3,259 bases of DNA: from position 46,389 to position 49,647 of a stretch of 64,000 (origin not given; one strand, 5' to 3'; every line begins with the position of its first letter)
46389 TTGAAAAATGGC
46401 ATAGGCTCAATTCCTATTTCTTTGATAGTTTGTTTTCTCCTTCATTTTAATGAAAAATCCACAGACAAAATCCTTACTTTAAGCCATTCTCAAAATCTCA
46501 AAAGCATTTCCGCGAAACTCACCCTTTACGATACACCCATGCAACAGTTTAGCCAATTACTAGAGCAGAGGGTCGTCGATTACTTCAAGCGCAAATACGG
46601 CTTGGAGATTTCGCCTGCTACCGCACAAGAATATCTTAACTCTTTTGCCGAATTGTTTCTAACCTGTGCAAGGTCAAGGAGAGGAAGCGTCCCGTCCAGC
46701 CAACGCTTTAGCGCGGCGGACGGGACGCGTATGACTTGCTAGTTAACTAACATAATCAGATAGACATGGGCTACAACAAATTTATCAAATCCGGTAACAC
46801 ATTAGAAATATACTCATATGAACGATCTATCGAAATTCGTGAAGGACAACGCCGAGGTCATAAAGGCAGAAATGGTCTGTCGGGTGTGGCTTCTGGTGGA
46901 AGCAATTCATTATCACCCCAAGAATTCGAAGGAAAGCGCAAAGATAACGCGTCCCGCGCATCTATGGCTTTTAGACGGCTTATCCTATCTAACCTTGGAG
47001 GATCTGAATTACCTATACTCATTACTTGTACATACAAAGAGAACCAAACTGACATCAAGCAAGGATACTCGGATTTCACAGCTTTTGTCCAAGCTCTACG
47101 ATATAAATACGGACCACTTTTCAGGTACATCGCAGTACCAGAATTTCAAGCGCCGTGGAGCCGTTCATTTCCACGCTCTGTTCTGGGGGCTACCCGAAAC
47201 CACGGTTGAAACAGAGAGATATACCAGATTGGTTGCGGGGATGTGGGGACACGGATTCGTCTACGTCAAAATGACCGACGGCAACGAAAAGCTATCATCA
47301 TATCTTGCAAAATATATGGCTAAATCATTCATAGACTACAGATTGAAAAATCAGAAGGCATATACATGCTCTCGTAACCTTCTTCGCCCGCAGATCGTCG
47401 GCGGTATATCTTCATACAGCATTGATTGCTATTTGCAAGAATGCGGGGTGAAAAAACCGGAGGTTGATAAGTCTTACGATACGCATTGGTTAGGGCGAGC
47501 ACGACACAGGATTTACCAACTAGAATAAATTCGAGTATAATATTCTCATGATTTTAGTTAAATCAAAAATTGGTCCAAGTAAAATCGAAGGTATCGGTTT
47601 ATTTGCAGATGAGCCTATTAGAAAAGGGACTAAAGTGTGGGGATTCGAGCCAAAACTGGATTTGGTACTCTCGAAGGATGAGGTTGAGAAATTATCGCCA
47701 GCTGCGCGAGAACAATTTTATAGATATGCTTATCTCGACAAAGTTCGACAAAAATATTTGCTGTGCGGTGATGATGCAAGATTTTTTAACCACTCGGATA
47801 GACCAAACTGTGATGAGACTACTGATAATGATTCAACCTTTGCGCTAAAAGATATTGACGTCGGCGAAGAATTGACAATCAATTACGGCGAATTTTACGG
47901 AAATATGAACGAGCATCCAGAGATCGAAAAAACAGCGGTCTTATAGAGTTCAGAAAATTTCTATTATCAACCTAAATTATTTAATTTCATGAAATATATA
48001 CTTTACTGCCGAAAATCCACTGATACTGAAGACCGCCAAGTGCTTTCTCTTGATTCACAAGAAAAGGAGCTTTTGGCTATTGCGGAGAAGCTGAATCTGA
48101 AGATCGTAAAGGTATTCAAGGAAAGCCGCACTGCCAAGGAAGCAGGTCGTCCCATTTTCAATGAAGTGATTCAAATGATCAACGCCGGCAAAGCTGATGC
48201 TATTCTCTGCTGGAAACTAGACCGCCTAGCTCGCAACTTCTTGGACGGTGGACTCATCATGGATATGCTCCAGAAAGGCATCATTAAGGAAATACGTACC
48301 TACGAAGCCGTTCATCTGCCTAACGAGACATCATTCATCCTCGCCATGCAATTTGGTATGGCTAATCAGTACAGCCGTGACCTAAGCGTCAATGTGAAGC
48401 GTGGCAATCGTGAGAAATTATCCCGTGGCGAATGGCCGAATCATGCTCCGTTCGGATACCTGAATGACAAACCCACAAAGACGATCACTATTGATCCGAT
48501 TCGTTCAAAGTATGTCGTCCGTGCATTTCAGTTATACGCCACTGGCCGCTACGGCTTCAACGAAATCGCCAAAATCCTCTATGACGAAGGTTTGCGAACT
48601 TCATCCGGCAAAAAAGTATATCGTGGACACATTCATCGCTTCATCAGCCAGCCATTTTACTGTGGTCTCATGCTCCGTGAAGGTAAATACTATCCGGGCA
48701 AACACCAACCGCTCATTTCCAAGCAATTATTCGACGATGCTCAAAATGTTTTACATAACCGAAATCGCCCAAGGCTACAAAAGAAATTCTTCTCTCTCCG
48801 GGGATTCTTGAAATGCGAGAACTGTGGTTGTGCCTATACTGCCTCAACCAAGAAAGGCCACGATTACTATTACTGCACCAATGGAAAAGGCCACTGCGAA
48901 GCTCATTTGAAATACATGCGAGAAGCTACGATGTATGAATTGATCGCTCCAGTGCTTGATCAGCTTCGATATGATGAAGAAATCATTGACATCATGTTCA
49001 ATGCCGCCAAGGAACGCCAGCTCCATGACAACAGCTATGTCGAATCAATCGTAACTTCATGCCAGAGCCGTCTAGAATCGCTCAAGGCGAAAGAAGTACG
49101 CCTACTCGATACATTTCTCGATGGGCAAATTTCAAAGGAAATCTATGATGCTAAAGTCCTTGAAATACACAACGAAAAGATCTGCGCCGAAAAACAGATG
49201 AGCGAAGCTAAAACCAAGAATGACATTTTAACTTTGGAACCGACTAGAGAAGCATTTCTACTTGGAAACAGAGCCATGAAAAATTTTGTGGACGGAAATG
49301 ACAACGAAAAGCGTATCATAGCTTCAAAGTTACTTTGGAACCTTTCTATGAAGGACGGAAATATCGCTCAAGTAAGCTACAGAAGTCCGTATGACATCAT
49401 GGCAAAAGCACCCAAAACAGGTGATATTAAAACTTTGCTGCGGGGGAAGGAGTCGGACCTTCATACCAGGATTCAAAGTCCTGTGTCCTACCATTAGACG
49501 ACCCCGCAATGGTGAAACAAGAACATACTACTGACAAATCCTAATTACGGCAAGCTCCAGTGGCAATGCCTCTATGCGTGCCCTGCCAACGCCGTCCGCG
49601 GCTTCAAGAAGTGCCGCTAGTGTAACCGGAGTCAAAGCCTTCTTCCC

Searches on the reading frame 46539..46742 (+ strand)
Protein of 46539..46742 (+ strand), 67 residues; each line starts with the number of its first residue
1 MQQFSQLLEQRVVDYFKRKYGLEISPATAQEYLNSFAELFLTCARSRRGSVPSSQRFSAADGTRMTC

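Call 57: find_homologous_proteins(query=A3, max_evalue=0.001)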
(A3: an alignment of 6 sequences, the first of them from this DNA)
Query A3 (6 sequences) (67 aa, profile of the alignment): 185 proteins with E <= 0.001 among 1854 candidates; the best 120 are listed.
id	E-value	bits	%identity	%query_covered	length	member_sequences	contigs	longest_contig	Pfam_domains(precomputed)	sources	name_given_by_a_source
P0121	2.3e-31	125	50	60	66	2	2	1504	-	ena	-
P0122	1.8e-30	123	50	60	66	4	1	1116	-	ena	-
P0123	1.1e-29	120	50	60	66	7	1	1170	-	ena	-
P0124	5.1e-29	118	50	60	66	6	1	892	-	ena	-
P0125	6.2e-29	118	54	58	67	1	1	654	-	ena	-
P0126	1.6e-28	116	48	60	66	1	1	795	-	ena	-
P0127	2.4e-28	116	45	60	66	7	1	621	-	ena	-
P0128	3.2e-28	115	45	60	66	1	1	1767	-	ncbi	-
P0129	7.0e-28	114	48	60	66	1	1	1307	-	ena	-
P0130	9.3e-28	114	50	60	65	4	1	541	-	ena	-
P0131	2.9e-27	112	50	60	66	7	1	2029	-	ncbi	ncbi:MAG: hypothetical protein WCG27_11070 [Pseudomonadota bacterium]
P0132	3.7e-27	112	48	60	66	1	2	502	-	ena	-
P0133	4.7e-27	112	42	78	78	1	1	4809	-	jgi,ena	-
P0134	5.9e-27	111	45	60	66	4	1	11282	-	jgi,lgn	jgi:hypothetical protein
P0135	1.5e-26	110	50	60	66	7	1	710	-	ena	-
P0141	1.4e-23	100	42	78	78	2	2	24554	-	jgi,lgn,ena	jgi:hypothetical protein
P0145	5.3e-23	99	46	58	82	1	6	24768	-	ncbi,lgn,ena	-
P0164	3.3e-21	93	49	58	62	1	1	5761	-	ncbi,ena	-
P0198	8.3e-18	82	70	94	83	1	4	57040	-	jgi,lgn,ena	-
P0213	1.4e-15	75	52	63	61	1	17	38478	-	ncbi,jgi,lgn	jgi:hypothetical protein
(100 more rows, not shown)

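Call 58: find_encoding_contigs(protein=P0198, flank=7000, max_places=4)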
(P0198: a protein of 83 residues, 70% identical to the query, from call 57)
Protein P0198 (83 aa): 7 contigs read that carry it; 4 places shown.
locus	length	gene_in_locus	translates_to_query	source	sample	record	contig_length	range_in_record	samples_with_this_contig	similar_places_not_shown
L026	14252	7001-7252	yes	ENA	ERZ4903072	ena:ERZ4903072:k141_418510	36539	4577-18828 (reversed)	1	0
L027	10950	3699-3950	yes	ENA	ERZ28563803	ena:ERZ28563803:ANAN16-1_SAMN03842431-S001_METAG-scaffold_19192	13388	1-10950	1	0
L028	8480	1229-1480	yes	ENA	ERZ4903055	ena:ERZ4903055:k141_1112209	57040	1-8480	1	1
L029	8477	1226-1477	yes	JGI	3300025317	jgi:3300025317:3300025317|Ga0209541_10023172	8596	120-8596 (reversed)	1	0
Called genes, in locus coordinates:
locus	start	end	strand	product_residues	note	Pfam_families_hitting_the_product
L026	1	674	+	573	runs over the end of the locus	PF00317:Ribonuc_red_lgN (weak), PF02867:Ribonuc_red_lgC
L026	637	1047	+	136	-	PF01243:PNPOx_N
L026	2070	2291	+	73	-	-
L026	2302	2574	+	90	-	-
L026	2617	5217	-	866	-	PF03781:FGE-sulfatase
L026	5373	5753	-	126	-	-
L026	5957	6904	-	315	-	-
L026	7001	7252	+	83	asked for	-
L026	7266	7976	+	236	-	PF23343:REP_ORF2-G2P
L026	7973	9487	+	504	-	PF00239:Resolvase, PF07508:Recombinase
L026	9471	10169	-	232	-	PF14528:LAGLIDADG_3 (faint)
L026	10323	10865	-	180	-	-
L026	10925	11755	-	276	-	PF04536:TPM_phosphatase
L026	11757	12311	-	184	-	PF04011:LemA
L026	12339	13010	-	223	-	-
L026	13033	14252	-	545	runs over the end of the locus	PF00118:Cpn60_TCP1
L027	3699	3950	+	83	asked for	-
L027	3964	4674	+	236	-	PF23343:REP_ORF2-G2P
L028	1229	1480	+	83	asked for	-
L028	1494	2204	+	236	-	PF23343:REP_ORF2-G2P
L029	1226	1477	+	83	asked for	-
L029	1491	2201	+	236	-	PF23343:REP_ORF2-G2P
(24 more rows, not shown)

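Call 59: find_encoding_contigs(protein=P0213, flank=7000, max_places=6)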
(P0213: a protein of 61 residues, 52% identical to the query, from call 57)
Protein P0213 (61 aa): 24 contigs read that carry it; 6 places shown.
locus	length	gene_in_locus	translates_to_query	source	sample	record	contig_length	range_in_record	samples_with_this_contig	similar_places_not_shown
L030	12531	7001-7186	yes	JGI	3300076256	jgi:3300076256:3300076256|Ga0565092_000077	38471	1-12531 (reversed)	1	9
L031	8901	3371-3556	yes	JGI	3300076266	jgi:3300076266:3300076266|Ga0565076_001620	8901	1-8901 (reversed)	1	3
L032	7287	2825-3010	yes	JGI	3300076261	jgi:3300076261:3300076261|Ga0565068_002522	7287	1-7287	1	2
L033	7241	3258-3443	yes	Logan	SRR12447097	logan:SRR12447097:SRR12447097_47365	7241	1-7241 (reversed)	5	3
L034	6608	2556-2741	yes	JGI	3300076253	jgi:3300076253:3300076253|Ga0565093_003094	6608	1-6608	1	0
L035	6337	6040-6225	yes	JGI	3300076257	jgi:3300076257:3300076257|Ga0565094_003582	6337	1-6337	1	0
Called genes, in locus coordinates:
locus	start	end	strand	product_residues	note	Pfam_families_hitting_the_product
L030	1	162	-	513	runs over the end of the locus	PF00206:Lyase_1, PF08328:ASL_C (weak)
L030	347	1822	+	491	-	PF01259:SAICAR_synt, PF00731:AIRC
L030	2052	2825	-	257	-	-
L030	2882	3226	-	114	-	PF03013:Pyr_excise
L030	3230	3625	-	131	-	PF03073:TspO_MBR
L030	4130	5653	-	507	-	PF00239:Resolvase, PF07508:Recombinase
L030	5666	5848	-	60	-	-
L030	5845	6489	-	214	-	PF23343:REP_ORF2-G2P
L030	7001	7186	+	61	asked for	-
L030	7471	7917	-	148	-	PF03852:Vsr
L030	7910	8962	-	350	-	-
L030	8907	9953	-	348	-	PF00145:DNA_methylase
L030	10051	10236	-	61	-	-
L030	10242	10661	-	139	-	-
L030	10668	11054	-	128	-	-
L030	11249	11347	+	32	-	-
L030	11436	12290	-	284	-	PF02498:Bro-N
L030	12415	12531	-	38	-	?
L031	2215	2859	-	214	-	PF23343:REP_ORF2-G2P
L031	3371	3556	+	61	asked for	-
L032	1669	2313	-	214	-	PF23343:REP_ORF2-G2P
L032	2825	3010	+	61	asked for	-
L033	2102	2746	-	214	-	PF23343:REP_ORF2-G2P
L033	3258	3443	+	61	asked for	-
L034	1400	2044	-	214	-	PF23343:REP_ORF2-G2P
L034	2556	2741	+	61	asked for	-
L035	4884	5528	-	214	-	PF23343:REP_ORF2-G2P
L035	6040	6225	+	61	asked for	-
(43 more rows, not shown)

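Call 60: find_encoding_contigs(protein=P0145, flank=7000, max_places=4)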
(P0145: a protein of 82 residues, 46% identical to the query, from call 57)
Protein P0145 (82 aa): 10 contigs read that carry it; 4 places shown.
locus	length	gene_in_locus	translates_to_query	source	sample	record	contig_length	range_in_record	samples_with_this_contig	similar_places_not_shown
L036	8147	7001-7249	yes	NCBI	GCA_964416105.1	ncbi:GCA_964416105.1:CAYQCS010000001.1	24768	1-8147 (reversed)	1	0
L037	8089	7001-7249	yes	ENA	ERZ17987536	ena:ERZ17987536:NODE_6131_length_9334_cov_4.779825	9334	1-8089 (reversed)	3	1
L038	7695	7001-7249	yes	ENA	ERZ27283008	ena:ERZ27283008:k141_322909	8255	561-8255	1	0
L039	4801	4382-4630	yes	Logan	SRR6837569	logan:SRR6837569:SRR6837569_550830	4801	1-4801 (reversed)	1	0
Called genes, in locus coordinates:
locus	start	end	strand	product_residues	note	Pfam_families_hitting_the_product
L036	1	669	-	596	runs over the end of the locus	PF02543:Carbam_trans_N, PF16861:Carbam_trans_C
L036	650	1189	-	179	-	PF00293:NUDIX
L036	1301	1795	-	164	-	-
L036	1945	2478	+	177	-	-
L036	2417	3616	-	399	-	PF00145:DNA_methylase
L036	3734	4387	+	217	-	PF01726:LexA_DNA_bind, PF00717:Peptidase_S24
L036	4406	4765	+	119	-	-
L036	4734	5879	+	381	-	-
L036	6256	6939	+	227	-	-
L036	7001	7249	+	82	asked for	-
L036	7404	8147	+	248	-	?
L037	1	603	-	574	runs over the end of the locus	PF02543:Carbam_trans_N, PF16861:Carbam_trans_C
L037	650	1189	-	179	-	PF00293:NUDIX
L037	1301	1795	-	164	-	-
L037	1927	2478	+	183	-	-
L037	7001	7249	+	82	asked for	-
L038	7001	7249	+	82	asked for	-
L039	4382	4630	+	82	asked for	-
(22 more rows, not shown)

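Call 70: find_encoding_contigs(protein=P0164, flank=10000, max_places=3)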
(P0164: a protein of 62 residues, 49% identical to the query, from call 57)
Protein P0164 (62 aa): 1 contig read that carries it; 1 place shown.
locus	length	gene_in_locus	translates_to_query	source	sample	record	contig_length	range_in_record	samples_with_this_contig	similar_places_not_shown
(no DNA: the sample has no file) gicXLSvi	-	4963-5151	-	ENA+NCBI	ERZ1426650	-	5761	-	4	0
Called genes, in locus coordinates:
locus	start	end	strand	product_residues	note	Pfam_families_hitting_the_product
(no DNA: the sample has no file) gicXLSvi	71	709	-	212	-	-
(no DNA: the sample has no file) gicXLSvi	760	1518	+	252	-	PF01553:Acyltransferase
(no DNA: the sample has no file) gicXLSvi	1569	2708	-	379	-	PF25371:DUF7884, PF02353:CMAS, PF05175:MTS (weak), PF13489:Methyltransf_23, PF13847:Methyltransf_31, PF08241:Methyltransf_11, PF08242:Methyltransf_12, PF13649:Methyltransf_25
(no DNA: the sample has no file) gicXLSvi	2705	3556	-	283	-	PF13387:Lnb_N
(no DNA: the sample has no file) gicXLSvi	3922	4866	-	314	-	-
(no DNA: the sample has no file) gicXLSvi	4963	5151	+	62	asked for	-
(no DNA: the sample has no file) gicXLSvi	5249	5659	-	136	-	PF01797:Y1_Tnp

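Call 71: find_encoding_contigs(protein=P0133, flank=10000, max_places=3)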
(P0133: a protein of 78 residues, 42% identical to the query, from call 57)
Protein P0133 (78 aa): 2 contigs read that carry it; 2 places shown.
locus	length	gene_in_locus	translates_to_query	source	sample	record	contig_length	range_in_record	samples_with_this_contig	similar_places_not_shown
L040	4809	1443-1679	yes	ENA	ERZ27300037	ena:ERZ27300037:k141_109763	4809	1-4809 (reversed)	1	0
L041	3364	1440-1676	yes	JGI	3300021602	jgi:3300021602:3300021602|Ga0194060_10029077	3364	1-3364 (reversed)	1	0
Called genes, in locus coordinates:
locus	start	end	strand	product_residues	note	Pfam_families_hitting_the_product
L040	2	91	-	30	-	?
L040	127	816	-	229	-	-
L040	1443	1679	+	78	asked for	-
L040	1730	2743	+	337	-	PF05144:Phage_CRI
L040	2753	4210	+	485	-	PF00239:Resolvase, PF07508:Recombinase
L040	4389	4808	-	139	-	?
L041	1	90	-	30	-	?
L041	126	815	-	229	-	-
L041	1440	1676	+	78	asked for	-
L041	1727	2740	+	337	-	PF05144:Phage_CRI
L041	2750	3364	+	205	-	?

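Call 72: find_encoding_contigs(protein=P0141, flank=8000, max_places=3)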
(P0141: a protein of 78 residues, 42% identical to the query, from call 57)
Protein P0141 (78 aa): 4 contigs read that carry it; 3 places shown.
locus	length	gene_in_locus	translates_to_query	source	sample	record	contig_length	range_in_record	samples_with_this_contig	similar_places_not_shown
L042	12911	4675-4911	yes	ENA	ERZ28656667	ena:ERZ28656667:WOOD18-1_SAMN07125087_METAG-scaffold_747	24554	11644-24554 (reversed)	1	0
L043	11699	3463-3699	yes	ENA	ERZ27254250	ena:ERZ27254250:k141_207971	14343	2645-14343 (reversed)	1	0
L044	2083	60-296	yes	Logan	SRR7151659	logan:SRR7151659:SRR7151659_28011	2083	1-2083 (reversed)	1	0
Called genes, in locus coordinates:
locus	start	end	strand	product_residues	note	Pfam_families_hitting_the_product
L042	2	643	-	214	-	?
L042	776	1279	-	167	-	-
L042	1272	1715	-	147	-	PF00293:NUDIX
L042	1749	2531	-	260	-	PF09520:HinfI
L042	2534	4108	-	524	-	PF01555:N6_N4_Mtase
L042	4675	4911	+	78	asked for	-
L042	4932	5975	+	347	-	PF05144:Phage_CRI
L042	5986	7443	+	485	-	PF00239:Resolvase, PF07508:Recombinase, PF13408:Zn_ribbon_recom (faint)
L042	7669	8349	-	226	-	-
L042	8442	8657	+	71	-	-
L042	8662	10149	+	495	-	PF01743:PolyA_pol, PF12627:PolyA_pol_RNAbd, PF01966:HD, PF13735:tRNA_NucTran2_2 (weak)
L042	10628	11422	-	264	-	PF03372:Exo_endo_phos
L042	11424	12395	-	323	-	PF02899:Phage_int_SAM_1, PF13102:Phage_int_SAM_5 (weak), PF13495:Phage_int_SAM_4 (faint), PF00589:Phage_integrase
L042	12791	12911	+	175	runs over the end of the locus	PF01936:NYN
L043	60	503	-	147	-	PF00293:NUDIX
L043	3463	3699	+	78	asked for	-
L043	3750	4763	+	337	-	PF05144:Phage_CRI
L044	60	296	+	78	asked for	-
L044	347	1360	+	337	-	PF05144:Phage_CRI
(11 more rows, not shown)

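Call 84: search_protein_families(library=pfam, max_evalue=0.001, proteins=[L036:4734-5879:+, L036:4406-4765:+, L026:5957-6904:-])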
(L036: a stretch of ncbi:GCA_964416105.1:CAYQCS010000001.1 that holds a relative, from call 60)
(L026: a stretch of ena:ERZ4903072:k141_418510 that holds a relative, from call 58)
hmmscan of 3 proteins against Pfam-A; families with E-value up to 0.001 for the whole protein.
L036:4734-5879:+ (381 aa): 0 families

L036:4406-4765:+ (119 aa): 0 families

L026:5957-6904:- (315 aa): 0 families

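Call 97: predict_structure(alignment_id=A4)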
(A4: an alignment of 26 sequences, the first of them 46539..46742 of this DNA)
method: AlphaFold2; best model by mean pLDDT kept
length: 67 residues; sequences in the alignment: 26
mean_pLDDT: 82.1   pTM: 0.58
mean pLDDT of the five models: 82.1, 80.3, 80.3, 79.3, 79.0
residues with pLDDT >= 90: 42; 70-90: 6; 50-70: 11; < 50: 8
segments of 3 or more residues with pLDDT < 50: 54-58, 64-66
pLDDT, mean of each block of 10 residues (from residue 1): 93 98 97 96 82 49 51
secondary structure, 60 per line:
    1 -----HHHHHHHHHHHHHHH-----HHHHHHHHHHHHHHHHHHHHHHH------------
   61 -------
elements in order: H6-20 H26-48

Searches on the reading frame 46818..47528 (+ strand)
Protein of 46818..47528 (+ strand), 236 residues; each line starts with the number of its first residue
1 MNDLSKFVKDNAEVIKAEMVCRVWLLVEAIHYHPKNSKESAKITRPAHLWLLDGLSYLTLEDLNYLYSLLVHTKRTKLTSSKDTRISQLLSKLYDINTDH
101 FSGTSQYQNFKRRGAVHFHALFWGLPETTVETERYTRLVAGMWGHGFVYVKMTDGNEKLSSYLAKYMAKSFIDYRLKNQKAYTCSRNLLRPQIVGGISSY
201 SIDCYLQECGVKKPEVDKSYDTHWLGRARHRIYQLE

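Call 11: search_protein_families(library=pfam, proteins=[window:46818-47528:+])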
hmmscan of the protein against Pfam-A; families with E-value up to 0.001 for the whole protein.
window:46818-47528:+ (236 aa): 1 family
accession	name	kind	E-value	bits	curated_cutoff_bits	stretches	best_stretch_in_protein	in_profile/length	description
PF23343.2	REP_ORF2-G2P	-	2.2e-09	37.9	27.8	1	110-170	45-98/99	Replication-associated protein ORF2/G2P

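Call 22: search_protein_families(library=phrogs, proteins=[window:46818-47528:+], max_evalue=0.01)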
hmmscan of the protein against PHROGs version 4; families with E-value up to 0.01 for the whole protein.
window:46818-47528:+ (236 aa): 2 families
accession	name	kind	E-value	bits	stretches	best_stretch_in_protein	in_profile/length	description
phrog_3419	-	DNA, RNA and nucleotide metabolism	9.3e-10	39.5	1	110-196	147-237/289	rolling circle DNA replication initiation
phrog_3584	-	DNA, RNA and nucleotide metabolism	4e-08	34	1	136-208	141-205/265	replication initiation protein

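Call 86: search_dna_similar(query=window:46818-47528:+, collection=plasmids, mode=protein, max_evalue=0.001, max_rows=12)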
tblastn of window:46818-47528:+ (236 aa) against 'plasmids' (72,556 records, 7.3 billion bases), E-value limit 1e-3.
Records with a match: 20; places in all: 20; records where one place covers at least 80% of the query: 0.
Best place of each record, by identity: <60% 20.
By first word of the organism name: Staphylococcus 3; Brevibacillus 3; Fusobacterium 3; Geobacillus 2; Bacillus 2; Enterococcus 2; Vagococcus 1; Levilactobacillus 1; Priestia 1; Brevibacterium 1; and 1 more.
By predicted mobility (MOB-suite, as given by PLSDB): non-mobilizable 17; conjugative 2; mobilizable 1.
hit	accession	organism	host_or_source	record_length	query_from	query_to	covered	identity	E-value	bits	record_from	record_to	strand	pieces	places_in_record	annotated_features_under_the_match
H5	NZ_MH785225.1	Staphylococcus aureus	Broiler chicken,whole organism,liver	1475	36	196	68%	24.3%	8e-5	50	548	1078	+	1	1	hypothetical protein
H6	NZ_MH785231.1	Staphylococcus aureus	Gallus gallus,whole organism,Broiler ...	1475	36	196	68%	24.3%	8e-5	50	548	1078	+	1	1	hypothetical protein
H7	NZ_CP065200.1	Staphylococcus aureus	pig,pig farms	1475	36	196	68%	24.3%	8e-5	50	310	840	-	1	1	hypothetical protein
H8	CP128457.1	Geobacillus stearothermophilus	whole genome,Mungang Hot spring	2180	110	236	54%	30.5%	9e-12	71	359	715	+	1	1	hypothetical protein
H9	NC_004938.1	Brevibacillus borstelensis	-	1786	110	235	53%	30.5%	3e-10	66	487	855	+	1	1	Rep protein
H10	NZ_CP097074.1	Vagococcus lutrae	whole organism,pet food (BARF)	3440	110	236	54%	29.2%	2e-4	50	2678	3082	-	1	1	none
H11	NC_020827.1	Levilactobacillus brevis KB290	-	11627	110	236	54%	28.2%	6e-4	48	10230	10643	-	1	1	hypothetical protein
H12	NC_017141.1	Priestia megaterium WSH-002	-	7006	110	235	53%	28.4%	4e-7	57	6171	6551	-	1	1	hypothetical protein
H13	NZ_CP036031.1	Bacillus mycoides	cell culture,soil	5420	110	208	42%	32.0%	1e-4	50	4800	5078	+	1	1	Rep protein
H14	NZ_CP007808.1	Brevibacillus laterosporus LMG 15441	-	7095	110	194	36%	36.5%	6e-9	63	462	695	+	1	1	hypothetical protein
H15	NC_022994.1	Geobacillus sp. 1121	soil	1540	110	191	35%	37.8%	2e-11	70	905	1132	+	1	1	Rep5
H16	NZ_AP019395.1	Enterococcus faecium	eutrophic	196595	111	209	42%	30.7%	5e-6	54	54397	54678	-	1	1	hypothetical protein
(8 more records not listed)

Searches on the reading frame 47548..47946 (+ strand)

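Call 22: search_protein_families(library=phrogs, proteins=[window:47548-47946:+], max_evalue=0.01)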
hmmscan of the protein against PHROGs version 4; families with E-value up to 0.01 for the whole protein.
window:47548-47946:+ (132 aa): 0 families

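Call 23: search_protein_families(library=pfam, proteins=[window:47548-47946:+])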
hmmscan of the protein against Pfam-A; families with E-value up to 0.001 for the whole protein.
window:47548-47946:+ (132 aa): 1 family
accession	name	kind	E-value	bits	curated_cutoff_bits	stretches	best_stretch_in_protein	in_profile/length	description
PF00856.33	SET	-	9.7e-17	61.7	22.4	1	15-114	1-105/105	SET domain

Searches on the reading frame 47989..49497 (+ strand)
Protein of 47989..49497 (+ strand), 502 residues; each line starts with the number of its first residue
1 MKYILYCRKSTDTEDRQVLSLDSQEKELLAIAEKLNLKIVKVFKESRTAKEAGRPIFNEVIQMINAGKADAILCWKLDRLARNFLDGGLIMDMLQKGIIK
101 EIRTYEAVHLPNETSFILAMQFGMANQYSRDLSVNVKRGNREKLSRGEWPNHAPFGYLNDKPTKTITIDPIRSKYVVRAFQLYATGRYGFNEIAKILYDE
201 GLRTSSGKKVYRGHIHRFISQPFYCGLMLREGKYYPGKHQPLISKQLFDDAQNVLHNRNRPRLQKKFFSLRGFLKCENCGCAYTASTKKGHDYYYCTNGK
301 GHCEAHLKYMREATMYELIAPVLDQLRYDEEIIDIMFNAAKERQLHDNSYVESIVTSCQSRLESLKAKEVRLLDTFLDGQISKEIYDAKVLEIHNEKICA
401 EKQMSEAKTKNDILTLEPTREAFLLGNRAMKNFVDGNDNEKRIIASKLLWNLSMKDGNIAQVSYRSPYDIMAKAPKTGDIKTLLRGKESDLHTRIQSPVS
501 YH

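Call 11: search_protein_families(library=pfam, proteins=[window:47989-49497:+])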
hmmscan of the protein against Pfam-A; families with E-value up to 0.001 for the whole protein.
window:47989-49497:+ (502 aa): 3 families
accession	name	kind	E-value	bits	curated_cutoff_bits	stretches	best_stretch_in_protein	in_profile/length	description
PF00239.26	Resolvase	-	2.4e-19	70.3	23.3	1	4-149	2-145/145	Resolvase, N terminal domain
PF07508.19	Recombinase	-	2.7e-14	53.7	21.1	1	172-257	3-101/102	Recombinase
PF13408.12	Zn_ribbon_recom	-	6.3e-08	33.3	25.3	1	270-319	2-53/58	Recombinase zinc beta ribbon domain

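Call 22: search_protein_families(library=phrogs, proteins=[window:47989-49497:+], max_evalue=0.01)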
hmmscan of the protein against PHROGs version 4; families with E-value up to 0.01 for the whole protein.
window:47989-49497:+ (502 aa): 4 families
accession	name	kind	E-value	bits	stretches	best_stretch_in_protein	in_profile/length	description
phrog_95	-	integration and excision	3.8e-78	264.7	1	1-461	88-562/651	integrase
phrog_125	-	DNA, RNA and nucleotide metabolism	4.5e-18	66.7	1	1-222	20-203/254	DNA invertase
phrog_8246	-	unknown function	0.0015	19.2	1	351-415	114-178/325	-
phrog_6620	-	integration and excision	0.0076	16.8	0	2-82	57-133/201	transposase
